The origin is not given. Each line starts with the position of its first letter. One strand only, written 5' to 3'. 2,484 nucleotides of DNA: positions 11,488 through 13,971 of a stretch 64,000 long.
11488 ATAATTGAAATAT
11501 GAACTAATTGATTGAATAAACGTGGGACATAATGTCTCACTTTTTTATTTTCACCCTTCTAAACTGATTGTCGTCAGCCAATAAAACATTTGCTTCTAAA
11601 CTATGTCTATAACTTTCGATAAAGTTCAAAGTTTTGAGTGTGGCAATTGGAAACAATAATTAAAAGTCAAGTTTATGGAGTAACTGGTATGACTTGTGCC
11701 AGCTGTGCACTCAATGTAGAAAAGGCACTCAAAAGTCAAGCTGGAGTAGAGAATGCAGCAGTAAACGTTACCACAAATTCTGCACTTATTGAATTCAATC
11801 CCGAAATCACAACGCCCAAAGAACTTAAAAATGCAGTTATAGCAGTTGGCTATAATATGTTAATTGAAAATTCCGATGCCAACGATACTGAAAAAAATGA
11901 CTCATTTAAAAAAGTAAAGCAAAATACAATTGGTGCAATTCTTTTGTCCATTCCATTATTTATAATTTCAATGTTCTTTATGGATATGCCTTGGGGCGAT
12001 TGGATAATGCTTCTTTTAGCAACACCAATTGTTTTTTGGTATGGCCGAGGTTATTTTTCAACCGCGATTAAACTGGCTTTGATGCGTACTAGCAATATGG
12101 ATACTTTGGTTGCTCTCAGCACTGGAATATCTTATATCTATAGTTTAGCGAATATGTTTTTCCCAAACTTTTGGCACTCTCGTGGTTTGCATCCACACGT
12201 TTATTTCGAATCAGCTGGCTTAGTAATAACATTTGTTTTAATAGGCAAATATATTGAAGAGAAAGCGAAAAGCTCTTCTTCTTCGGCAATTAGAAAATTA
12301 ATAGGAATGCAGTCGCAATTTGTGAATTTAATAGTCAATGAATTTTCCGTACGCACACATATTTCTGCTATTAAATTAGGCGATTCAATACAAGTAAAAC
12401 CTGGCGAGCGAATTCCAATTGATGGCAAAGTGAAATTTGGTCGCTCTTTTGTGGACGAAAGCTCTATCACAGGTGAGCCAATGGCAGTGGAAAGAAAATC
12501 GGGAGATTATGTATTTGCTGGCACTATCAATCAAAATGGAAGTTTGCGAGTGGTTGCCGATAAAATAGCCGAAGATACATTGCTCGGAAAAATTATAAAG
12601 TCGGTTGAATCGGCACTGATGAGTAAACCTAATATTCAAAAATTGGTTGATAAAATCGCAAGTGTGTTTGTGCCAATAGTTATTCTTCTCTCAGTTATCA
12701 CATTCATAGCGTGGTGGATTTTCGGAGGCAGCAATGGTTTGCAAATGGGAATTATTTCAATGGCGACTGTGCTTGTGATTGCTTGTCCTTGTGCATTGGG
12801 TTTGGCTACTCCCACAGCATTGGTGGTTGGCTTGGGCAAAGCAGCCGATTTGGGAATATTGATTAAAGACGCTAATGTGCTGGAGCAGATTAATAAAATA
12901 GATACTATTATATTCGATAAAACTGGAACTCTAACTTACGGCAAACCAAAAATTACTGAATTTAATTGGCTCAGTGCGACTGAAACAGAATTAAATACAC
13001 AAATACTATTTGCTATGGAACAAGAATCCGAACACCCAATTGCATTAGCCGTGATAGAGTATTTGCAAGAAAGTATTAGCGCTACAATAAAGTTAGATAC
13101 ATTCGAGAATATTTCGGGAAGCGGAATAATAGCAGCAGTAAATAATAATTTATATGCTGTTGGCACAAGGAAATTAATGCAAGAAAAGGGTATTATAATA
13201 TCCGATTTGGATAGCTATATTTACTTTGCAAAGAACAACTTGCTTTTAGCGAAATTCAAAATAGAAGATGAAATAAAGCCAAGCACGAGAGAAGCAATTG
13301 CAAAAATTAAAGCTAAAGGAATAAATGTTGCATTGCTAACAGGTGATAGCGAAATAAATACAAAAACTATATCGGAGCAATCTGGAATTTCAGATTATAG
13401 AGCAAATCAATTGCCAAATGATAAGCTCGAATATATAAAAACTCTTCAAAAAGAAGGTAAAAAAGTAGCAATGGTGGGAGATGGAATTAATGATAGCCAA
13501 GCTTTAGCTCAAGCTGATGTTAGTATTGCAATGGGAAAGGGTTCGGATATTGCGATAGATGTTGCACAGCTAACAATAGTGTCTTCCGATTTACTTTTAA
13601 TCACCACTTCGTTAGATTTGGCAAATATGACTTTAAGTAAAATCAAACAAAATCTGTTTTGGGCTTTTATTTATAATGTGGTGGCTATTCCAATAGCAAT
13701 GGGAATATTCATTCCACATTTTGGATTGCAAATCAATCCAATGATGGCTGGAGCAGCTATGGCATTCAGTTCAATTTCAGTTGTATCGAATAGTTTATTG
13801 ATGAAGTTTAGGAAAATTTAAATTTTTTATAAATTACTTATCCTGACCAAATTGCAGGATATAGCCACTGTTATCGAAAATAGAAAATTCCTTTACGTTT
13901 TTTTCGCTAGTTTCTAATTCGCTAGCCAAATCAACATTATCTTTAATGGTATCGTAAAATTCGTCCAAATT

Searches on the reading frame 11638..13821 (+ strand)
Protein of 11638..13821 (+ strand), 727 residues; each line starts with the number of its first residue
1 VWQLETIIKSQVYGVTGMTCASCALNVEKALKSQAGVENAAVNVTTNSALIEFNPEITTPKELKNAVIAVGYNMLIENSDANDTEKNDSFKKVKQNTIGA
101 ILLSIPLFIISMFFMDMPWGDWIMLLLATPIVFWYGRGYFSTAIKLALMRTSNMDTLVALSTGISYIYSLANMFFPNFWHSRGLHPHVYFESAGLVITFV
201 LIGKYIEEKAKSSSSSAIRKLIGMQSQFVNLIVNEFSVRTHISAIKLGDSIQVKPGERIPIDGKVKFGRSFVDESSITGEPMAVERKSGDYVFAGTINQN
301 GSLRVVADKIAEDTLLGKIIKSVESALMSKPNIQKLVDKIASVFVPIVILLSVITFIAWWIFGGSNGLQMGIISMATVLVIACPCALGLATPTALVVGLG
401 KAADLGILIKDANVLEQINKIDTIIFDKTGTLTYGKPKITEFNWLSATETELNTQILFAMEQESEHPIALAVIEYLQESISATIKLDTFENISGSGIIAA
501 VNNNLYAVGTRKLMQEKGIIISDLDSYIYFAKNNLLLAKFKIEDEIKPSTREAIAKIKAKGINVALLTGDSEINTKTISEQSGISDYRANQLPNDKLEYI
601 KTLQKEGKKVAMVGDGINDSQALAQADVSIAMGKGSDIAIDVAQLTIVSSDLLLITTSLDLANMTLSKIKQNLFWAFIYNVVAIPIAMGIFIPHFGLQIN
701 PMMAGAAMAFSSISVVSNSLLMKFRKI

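Call 45: search_protein_families(library=pfam, proteins=[window:11638-13821:+], max_evalue=0.001)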
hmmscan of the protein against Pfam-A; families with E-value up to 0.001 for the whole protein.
window:11638-13821:+ (727 aa): 4 families
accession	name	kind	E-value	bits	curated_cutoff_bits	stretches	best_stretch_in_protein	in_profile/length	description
PF00122.25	E1-E2_ATPase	-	2e-50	171.3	28.1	1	231-403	9-179/181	E1-E2 ATPase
PF00702.32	Hydrolase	-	9.4e-32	111.4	26.4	1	421-627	1-191/191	haloacid dehalogenase-like hydrolase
PF00403.32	HMA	-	6.2e-14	52.6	24.8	1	15-72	4-61/62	Heavy-metal-associated domain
PF08282.18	Hydrolase_3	-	1.1e-09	38.8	20.9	1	599-649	195-245/255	haloacid dehalogenase-like hydrolase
